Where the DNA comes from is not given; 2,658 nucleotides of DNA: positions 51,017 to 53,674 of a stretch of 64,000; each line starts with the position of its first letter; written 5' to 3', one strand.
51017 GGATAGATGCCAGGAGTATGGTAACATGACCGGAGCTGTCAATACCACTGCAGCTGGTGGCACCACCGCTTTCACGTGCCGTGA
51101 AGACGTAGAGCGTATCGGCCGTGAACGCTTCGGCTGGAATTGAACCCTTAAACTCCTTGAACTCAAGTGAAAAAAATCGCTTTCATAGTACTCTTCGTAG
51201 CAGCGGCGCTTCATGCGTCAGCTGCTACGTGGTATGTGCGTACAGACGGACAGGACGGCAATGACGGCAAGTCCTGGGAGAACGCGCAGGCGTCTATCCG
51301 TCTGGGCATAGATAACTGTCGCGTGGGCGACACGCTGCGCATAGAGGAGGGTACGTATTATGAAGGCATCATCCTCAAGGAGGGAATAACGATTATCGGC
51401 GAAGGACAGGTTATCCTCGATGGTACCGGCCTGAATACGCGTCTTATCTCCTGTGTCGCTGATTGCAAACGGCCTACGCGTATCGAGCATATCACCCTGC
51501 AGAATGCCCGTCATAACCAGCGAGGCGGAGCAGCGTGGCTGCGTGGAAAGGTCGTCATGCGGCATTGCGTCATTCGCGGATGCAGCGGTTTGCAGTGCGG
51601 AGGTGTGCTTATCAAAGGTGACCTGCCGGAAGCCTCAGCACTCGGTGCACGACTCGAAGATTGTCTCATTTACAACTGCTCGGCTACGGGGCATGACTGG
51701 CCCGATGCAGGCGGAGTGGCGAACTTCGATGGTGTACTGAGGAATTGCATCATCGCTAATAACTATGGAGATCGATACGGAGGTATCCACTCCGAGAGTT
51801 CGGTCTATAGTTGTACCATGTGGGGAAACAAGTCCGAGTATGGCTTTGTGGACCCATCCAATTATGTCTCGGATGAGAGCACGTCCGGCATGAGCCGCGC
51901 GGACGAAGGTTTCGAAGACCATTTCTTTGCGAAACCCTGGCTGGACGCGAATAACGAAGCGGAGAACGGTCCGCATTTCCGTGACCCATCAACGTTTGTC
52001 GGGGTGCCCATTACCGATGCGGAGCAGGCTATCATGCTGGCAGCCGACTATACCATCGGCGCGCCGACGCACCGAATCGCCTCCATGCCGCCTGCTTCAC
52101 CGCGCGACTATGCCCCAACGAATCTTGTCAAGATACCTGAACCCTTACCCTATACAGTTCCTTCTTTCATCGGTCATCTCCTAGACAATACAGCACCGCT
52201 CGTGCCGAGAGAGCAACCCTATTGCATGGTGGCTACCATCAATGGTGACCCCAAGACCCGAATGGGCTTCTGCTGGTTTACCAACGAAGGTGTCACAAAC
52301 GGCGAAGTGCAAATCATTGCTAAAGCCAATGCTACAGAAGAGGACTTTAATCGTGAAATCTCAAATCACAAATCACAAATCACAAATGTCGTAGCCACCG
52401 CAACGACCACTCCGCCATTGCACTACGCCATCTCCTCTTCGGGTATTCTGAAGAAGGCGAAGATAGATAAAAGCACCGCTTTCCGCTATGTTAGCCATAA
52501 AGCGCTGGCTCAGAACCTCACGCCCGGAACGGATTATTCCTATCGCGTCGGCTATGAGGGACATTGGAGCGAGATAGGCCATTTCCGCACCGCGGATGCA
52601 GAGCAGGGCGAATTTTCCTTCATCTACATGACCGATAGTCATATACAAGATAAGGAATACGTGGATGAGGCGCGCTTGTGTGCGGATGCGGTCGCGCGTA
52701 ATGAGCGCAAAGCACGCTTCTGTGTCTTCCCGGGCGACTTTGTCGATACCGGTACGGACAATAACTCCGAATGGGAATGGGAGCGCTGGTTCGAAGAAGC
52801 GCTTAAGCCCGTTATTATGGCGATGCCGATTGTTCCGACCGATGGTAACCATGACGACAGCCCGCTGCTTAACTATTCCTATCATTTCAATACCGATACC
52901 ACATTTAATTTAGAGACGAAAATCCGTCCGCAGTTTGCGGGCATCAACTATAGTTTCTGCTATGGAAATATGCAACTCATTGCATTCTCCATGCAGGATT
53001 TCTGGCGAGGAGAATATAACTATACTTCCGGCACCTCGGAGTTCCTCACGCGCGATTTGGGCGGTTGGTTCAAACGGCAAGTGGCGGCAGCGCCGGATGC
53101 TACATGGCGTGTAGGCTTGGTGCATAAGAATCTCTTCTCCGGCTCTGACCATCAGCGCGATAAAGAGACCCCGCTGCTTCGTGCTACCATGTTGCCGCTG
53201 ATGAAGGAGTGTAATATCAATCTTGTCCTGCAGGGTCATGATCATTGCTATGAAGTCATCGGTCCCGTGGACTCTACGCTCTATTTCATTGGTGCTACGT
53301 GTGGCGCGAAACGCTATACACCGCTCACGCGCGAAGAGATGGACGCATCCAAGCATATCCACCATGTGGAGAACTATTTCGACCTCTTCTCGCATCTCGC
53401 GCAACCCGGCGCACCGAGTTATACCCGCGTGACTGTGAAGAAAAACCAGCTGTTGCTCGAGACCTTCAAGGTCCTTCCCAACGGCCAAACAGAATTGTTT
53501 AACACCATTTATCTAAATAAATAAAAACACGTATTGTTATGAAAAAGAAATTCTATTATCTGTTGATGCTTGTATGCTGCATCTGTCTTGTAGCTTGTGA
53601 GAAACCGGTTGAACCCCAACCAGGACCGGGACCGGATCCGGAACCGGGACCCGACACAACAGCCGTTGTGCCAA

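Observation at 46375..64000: About 17 kb co-directional unit joining a cytoplasmic AgaS/GatZ/PfkB sugar-phosphate module to secreted beta-helix/metallophosphoesterase/CBM proteins, with no SusC/SusD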

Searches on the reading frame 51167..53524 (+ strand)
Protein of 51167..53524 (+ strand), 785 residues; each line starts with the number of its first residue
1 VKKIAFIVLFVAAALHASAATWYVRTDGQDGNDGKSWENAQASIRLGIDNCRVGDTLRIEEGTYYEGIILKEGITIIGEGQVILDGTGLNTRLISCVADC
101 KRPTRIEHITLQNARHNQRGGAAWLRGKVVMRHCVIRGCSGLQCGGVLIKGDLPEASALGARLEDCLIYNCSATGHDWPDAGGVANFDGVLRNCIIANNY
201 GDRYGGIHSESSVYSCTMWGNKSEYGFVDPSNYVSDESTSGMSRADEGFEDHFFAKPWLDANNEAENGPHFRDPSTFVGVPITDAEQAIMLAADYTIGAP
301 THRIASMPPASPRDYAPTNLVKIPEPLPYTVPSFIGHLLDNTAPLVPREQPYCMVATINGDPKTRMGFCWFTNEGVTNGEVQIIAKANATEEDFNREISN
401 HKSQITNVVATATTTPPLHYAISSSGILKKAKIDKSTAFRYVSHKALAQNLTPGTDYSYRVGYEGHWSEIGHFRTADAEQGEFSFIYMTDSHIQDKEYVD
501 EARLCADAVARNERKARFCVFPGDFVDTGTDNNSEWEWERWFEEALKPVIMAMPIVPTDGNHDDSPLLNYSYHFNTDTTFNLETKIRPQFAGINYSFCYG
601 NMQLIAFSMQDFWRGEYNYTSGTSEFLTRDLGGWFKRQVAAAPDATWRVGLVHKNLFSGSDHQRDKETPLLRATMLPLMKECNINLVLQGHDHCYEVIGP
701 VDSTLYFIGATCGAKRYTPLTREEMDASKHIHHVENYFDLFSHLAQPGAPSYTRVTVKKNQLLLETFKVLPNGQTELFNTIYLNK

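Call 8: search_protein_families(library=pfam, proteins=[window:51167-53524:+], max_evalue=0.01)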
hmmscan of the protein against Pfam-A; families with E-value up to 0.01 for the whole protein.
window:51167-53524:+ (785 aa): 4 families
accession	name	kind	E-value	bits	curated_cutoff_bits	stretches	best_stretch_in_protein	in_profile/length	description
PF16656.11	Pur_ac_phosph_N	-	3.8e-15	56.7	30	1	355-475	5-93/93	Purple acid Phosphatase, N-terminal domain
PF00149.33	Metallophos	-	4.4e-13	50.5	21.5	1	485-695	3-191/191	Calcineurin-like phosphoesterase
PF13229.12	Beta_helix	-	0.00094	19.3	25.9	1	112-219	37-135/158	Right handed beta helix region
PF16655.11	PhoD_N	-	0.004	18.1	30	1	440-475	55-90/90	PhoD-like phosphatase, N-terminal domain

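Call 9: search_protein_families(library=ncbifam, proteins=[window:51167-53524:+], max_evalue=0.01)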
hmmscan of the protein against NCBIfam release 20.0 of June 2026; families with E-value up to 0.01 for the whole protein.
window:51167-53524:+ (785 aa): 1 family
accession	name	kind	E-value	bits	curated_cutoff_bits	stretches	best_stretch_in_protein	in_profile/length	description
TIGR04247.1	NosD_copper_fam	subfamily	1.1e-05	24.3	300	1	48-136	5-88/377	nitrous oxide reductase family maturation protein NosD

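Call 15: find_homologous_proteins(query=window:51167-53524:+, max_evalue=1e-10)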
Query window:51167-53524:+ (785 aa): 905 proteins with E <= 1e-10 among 8000 candidates; the best 120 are listed.
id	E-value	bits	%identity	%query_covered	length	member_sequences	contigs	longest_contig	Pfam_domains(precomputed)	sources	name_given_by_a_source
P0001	0.0e+0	1851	98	100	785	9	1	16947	PF00149.34,PF16656.12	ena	-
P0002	0.0e+0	1614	86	97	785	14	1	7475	PF00149.34,PF16656.12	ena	-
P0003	0.0e+0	1598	84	100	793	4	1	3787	PF00149.34,PF16656.12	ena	-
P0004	0.0e+0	1593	85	100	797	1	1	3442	PF00149.34,PF16656.12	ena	-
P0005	0.0e+0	1572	84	100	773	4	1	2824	PF00149.34,PF16656.12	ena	-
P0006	0.0e+0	1504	80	100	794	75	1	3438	PF00149.34,PF16656.12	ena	-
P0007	0.0e+0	1489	79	100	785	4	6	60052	PF00149.34,PF16656.12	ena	-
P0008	0.0e+0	1483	78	100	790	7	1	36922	PF00149.34,PF16656.12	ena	-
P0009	0.0e+0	1470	77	100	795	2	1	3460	PF00149.34,PF16656.12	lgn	-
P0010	0.0e+0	1462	77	100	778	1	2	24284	PF00149.34,PF16656.12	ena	-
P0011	0.0e+0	1455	77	100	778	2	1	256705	PF00149.34,PF16656.12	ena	-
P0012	0.0e+0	1454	77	100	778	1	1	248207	PF00149.34,PF16656.12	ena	-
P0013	0.0e+0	1448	77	100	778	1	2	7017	PF00149.34,PF16656.12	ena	-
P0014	0.0e+0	1442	77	100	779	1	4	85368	PF00149.34,PF16656.12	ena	-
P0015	0.0e+0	1442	76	100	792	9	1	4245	PF00149.34,PF16656.12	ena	-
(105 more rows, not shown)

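Call 16: find_related_loci(query=window:51167-53524:+, collection=genome_contigs, flank=10000)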
Query window:51167-53524:+ (785 aa) in genome_contigs; peptide patterns used: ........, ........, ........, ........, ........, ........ (x = any residue, [..] = any of these).
184 stretches matched a pattern; 159 encode a relative of the query (tblastn E <= 1e-3); the best 80 are kept; 67 distinct loci.
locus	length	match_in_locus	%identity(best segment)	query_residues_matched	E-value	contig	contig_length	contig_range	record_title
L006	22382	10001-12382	80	1-785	0e+0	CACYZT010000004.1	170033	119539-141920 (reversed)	MAG: uncultured Bacteroidales bacterium isolate RUG12423 genome assembly, contig: RUG12423_asm_4, whole genome shotgun s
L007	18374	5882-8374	73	1-785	0e+0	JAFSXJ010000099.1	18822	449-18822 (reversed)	MAG: Paludibacteraceae bacterium isolate RGIG3560 Goat_Rumen.Co__c1989699, whole genome shotgun sequence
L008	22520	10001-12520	73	1-783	0e+0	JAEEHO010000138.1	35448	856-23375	MAG: Paludibacteraceae bacterium isolate Tb.RUG.124 k141_4697161_flag=0_multi=15.1350_len=35448, whole genome shotgun se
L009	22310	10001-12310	76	2-785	0e+0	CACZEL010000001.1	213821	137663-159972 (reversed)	MAG: uncultured Bacteroidales bacterium isolate RUG12549 genome assembly, contig: RUG12549_asm_1, whole genome shotgun s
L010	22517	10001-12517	71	1-783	0e+0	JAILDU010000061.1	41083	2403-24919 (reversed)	MAG: Paludibacteraceae bacterium isolate RUI028 k141_12437287_flag=1_multi=10.0000_len=41083, whole genome shotgun seque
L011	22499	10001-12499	73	1-783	0e+0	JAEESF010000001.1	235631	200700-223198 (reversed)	MAG: Paludibacteraceae bacterium isolate Tb.RUG.376 NODE_73_length_235631_cov_2.265057, whole genome shotgun sequence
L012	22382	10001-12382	74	7-785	0e+0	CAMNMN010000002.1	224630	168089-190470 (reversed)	MAG: uncultured Bacteroidales bacterium isolate SRR873597_bin.130_metaWRAP_v1.3_MAG genome assembly, contig: NODE.43_len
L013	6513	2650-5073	72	2-783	0e+0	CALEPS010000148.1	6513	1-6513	MAG TPA_asm: uncultured Bacteroidales bacterium isolate ERR1278073_bin.19_CONCOCT_v1.1_MAG genome assembly, contig: ERZ8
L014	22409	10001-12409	71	7-783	0e+0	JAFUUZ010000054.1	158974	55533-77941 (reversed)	MAG: Paludibacteraceae bacterium isolate RGIG4850 Roe_deer_Rumen-1__c15457, whole genome shotgun sequence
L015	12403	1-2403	73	10-785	0e+0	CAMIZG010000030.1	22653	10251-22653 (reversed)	MAG: uncultured Bacteroidales bacterium isolate SRR12081302_bin.35_metaWRAP_v1.3_MAG genome assembly, contig: ERZ1228977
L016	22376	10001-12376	73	7-785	0e+0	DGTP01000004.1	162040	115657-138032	MAG TPA_asm: Bacteroidales bacterium UBA4333 UBA4333_contig_735, whole genome shotgun sequence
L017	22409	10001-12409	71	7-783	0e+0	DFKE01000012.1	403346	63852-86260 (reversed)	MAG TPA_asm: Bacteroidales bacterium UBA3653 UBA3653_contig_536, whole genome shotgun sequence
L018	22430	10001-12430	69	2-783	0e+0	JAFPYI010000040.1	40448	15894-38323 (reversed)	MAG: Paludibacteraceae bacterium isolate RGIG1586 Goat_Abomasum.Co__c2555371, whole genome shotgun sequence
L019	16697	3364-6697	72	1-783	0e+0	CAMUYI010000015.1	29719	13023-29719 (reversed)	MAG TPA_asm: uncultured Bacteroidales bacterium isolate SRR8387720_bin.43_metaWRAP_v1.3_MAG genome assembly, contig: ERZ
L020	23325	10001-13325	68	1-785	0e+0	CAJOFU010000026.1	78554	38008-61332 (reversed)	Paludibacteraceae bacterium isolate Red_deer_3_mag_174 genome assembly, contig: scaffold_2334, whole genome shotgun sequ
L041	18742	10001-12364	74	1-785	0e+0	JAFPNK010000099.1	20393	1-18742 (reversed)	MAG: Paludibacteraceae bacterium isolate RGIG1302 Dairy_cattle_Rumen-5__c1962804, whole genome shotgun sequence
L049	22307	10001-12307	76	1-785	0e+0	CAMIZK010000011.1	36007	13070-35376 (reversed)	MAG: uncultured Bacteroidales bacterium isolate SRR12081303_bin.35_metaWRAP_v1.3_MAG genome assembly, contig: ERZ1228976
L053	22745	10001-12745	58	1-783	0e+0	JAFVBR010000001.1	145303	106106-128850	MAG: Paludibacteraceae bacterium isolate RGIG5024 Roe_deer_Rumen.Co__c3573, whole genome shotgun sequence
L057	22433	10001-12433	70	1-783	0e+0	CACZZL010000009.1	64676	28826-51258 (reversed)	MAG: uncultured Bacteroidales bacterium isolate RUG13090 genome assembly, contig: RUG13090_asm_9, whole genome shotgun s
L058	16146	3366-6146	59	1-783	0e+0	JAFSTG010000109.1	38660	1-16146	MAG: Paludibacteraceae bacterium isolate RGIG3453 Goat_Rumen.Co__c2550084, whole genome shotgun sequence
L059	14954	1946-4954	52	1-785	5e-170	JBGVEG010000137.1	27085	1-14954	MAG: Paludibacteraceae bacterium isolate fecal_MAG_419 fecal_MAG_419_contig_0137, whole genome shotgun sequence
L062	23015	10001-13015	50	1-785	2e-168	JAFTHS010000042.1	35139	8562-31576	MAG: Paludibacteraceae bacterium isolate RGIG3829 Roe_deer_Cecum-1__c1904, whole genome shotgun sequence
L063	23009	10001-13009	52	1-785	4e-168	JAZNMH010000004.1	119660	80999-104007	MAG: Paludibacteraceae bacterium isolate T1900044664_TS20190130.MAGScoT_cleanbin_000004 SGB_1539_k141_1848355, whole gen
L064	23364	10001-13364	51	329-785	3e-167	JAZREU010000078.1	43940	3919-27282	MAG: Paludibacteraceae bacterium isolate T1900045498_YK20190192.MAGScoT_cleanbin_000020 SGB_7463_k141_375238, whole geno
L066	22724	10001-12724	52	48-780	2e-165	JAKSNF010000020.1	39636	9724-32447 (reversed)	MAG: Paludibacteraceae bacterium isolate Horse_feces144 MAG144_20, whole genome shotgun sequence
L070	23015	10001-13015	53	1-785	1e-161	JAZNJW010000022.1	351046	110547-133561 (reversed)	MAG: Paludibacteraceae bacterium isolate T1900044679_TS20190145.MAGScoT_cleanbin_000005 SGB_1660_k141_928963, whole geno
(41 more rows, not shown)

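Call 19: search_solved_structures(query=window:51167-53524:+, max_evalue=0.01, show_alignments=2)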
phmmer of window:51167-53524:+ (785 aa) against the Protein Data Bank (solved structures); distinct sequences matched with E-value up to 0.01: 0.

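Call 25: search_protein_families(library=pfam, proteins=[L057:18600-19703:+, L016:19972-21849:+, L059:5408-7921:+, L041:1676-4513:-, L063:66-3197:+, L010:14320-15693:+, L019:8946-10571:+, L063:15976-18792:+, L062:19805-22810:+, L064:19828-22425:+], max_evalue=0.001)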
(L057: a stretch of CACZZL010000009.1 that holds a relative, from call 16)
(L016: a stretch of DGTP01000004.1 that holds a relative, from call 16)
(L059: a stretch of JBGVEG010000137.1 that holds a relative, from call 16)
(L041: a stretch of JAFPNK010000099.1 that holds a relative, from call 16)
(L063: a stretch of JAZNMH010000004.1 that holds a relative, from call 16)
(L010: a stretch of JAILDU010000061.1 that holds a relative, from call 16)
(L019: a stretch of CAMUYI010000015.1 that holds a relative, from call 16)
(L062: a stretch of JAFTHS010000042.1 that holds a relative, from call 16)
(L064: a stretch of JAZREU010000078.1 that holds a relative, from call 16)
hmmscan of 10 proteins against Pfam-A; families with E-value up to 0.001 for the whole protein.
L057:18600-19703:+ (367 aa): 2 families
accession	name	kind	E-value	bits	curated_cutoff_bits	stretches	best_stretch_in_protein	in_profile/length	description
PF04909.20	Amidohydro_2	-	4.1e-17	63.3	26.4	1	79-363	45-287/289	Amidohydrolase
PF08139.17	LPAM_1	-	0.00029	21.5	20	1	1-18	1-18/18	Prokaryotic membrane lipoprotein lipid attachment site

L016:19972-21849:+ (625 aa): 2 families
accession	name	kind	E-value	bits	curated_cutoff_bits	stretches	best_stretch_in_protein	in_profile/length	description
PF02065.24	Melibiase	-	1e-10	41.6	27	1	244-476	55-288/347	Melibiase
PF02638.21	GHL10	-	0.0001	22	27.9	1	288-377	69-162/311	Glycosyl hydrolase-like 10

L059:5408-7921:+ (837 aa): 6 families
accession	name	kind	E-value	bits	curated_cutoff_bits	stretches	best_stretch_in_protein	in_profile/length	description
PF17760.6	UvrA_inter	-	7.5e-31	106.7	23.3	1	78-195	2-107/109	UvrA interaction domain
PF00005.33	ABC_tran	-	2.1e-16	61.2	25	2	702-762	80-137/137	ABC transporter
PF02463.25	SMC_N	-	2.9e-12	46.9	40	1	142-449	135-211/220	RecF/RecN/SMC N terminal domain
PF13304.12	AAA_21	-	3.1e-05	24.6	27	0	737-793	243-300/304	AAA domain, putative AbiEii toxin, Type IV TA system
PF00684.25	DnaJ_CXXCXGXG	-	0.00018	22.1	32.7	0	639-671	16-51/65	DnaJ central domain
PF13555.12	AAA_29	-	0.00066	19.8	27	0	527-552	14-39/61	P-loop containing region of AAA domain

L041:1676-4513:- (945 aa): 0 families

L063:66-3197:+ (1043 aa): 5 families
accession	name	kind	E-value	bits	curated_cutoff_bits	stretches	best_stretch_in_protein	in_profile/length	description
PF16656.11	Pur_ac_phosph_N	-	2.3e-12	47.8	30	1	262-339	9-84/93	Purple acid Phosphatase, N-terminal domain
PF17161.10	DUF5123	-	5.4e-12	47.3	35.1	1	128-238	2-113/113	Domain of unknown function (DUF5123)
PF00149.33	Metallophos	-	8.5e-11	43.1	21.5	1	354-554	2-190/191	Calcineurin-like phosphoesterase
PF16318.11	DUF4957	-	1.3e-07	32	30.8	0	4-81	36-116/142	Domain of unknown function (DUF4957)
PF13229.12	Beta_helix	-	2.8e-05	24.3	25.9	0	124-196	8-78/158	Right handed beta helix region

L010:14320-15693:+ (457 aa): 2 families
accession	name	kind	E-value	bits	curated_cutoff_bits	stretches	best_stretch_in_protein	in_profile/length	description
PF00149.33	Metallophos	-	1.3e-15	58.7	21.5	1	132-318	1-179/191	Calcineurin-like phosphoesterase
PF16656.11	Pur_ac_phosph_N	-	1.4e-10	42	30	1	43-124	11-93/93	Purple acid Phosphatase, N-terminal domain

L019:8946-10571:+ (541 aa): 2 families
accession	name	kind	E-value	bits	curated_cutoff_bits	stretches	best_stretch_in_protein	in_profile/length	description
PF22058.2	X25_BaPul_like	-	2.4e-14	53.6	27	1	311-383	13-83/87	Pullulanase X25 domain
PF16561.11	AMPK1_CBM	-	1.1e-05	26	26.8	1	404-477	14-78/85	Glycogen recognition site of AMP-activated protein kinase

L063:15976-18792:+ (938 aa): 5 families
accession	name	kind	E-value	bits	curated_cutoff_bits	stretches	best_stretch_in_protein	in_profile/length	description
PF00133.28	tRNA-synt_1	-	4.4e-123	411.5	22.7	1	48-638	1-412/414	tRNA synthetases class I (I, L, M and V)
PF08264.19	Anticodon_1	-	1.3e-30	106.6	25.1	1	681-823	3-144/148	Anticodon-binding domain of tRNA ligase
PF09334.17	tRNA-synt_1g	-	2.4e-18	66.5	20.1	2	74-221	6-135/391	tRNA synthetases class I (M)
PF10458.14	Val_tRNA-synt_C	-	9.9e-10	39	25.9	1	872-936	1-65/66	Valyl tRNA synthetase tRNA binding arm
PF13603.12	tRNA-synt_1_2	-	6.6e-08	32.7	25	1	289-354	80-146/185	Leucyl-tRNA synthetase, editing domain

L062:19805-22810:+ (1001 aa): 3 families
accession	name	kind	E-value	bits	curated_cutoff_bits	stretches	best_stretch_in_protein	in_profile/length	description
PF13715.12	CarbopepD_reg_2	-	6.2e-18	65.1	32.2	1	24-102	1-87/88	CarboxypepD_reg-like domain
PF07715.20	Plug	-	3.3e-14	53.7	23.9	1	111-214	2-107/107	TonB-dependent Receptor Plug Domain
PF13620.12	CarboxypepD_reg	-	5.3e-08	33.5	32.3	1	24-84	2-67/82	Carboxypeptidase regulatory-like domain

L064:19828-22425:+ (865 aa): 1 family
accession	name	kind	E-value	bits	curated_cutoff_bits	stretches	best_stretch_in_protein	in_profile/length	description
PF12705.13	PDDEXK_1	-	5.1e-35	122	22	1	588-865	2-247/247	PD-(D/E)XK nuclease superfamily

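Call 32: search_solved_structures(query=L016:19972-21849:+, max_evalue=1)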
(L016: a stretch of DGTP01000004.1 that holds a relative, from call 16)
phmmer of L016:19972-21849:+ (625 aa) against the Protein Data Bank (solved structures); distinct sequences matched with E-value up to 1: 23.
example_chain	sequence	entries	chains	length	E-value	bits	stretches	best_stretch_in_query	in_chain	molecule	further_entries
8x1b_A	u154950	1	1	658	7.2e-57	196.3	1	127-622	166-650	Alpha-galactosidase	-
9awt_A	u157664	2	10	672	2e-56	194.9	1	127-622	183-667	A type blood alpha-D-galactosamine galactosaminidase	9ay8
9ayu_A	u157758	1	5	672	3.5e-56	194.1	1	127-622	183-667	A type blood alpha-D-galactosamine galactosaminidase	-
6lcj_A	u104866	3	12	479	2.9e-18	68.8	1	233-380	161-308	Alpha-galactosidase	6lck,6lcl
8j53_A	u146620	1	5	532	1.2e-10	43.6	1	253-386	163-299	GH31 alpha-galactosidase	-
6phu_A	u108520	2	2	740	1.1e-06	30.5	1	244-376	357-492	Alpha-galactosidase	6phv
6phw_A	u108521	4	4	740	2e-06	29.7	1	244-373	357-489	Alpha-galactosidase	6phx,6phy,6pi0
2xn0_A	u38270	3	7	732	3.9e-06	28.7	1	244-329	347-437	ALPHA-GALACTOSIDASE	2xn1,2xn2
3mi6_A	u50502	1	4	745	5.2e-05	25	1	263-429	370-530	Alpha-galactosidase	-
2yfn_A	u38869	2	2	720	0.00025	22.7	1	243-330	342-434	ALPHA-GALACTOSIDASE-SUCROSE KINASE AGASK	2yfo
1cyg_A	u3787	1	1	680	0.15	13.5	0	341-377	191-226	CYCLODEXTRIN GLUCANOTRANSFERASE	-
4fnr_A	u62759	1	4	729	0.2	13.2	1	246-329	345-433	Alpha-galactosidase AgaA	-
8esw_B9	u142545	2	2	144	0.3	12.5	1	322-348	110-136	NADH dehydrogenase [ubiquinone] 1 beta subcomplex subunit 9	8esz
4fnp_A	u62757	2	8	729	0.33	12.4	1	249-329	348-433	Alpha-galactosidase AgaA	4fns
4fnu_A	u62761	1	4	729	0.33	12.4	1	249-329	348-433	Alpha-galactosidase AgaA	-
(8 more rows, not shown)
